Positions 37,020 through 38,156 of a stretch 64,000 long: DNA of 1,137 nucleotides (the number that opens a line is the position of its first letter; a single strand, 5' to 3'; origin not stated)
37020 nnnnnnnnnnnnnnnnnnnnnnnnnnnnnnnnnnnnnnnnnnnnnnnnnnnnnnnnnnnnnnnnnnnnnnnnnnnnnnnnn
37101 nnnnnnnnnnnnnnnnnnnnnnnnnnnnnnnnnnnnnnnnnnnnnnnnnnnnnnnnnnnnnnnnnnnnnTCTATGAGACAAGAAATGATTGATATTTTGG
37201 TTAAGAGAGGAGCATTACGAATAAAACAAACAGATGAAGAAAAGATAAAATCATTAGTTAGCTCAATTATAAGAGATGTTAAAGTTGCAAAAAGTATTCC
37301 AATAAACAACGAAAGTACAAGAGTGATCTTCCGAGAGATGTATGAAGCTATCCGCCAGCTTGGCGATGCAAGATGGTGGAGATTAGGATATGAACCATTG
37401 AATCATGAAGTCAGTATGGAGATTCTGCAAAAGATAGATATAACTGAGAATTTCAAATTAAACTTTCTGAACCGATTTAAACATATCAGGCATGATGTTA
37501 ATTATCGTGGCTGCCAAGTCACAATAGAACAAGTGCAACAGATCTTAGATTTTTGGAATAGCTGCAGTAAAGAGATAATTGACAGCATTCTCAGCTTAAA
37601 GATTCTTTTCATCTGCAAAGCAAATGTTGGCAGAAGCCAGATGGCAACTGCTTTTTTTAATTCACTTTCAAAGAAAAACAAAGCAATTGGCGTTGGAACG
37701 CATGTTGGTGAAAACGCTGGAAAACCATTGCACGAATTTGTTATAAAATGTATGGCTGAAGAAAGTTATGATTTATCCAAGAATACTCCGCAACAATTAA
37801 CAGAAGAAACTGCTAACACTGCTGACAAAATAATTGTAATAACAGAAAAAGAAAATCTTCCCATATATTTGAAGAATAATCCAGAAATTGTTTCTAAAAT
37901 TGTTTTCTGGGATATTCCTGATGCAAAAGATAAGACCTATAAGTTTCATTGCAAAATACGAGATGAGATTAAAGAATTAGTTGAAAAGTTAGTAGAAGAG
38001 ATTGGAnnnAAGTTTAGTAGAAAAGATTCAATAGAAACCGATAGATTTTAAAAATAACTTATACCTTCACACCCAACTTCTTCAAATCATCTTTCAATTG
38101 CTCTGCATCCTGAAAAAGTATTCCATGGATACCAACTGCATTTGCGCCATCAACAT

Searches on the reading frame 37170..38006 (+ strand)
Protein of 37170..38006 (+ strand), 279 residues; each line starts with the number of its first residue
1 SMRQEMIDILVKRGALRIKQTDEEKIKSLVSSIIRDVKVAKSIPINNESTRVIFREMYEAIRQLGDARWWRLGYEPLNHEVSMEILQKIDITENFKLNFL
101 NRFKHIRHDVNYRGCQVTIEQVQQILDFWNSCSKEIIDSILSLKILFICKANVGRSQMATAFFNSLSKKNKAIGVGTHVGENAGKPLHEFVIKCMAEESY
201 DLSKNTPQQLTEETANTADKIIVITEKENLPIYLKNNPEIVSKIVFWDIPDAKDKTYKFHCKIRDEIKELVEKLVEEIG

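Call 19: search_protein_families(library=pfam, proteins=[window:37170-38006:+], max_evalue=0.001)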
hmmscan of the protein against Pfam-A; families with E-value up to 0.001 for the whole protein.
window:37170-38006:+ (279 aa): 1 family
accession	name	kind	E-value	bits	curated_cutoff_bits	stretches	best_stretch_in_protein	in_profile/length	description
PF01451.26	LMWPc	-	1.4e-15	58.1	23.2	1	145-274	1-143/144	Low molecular weight phosphotyrosine protein phosphatase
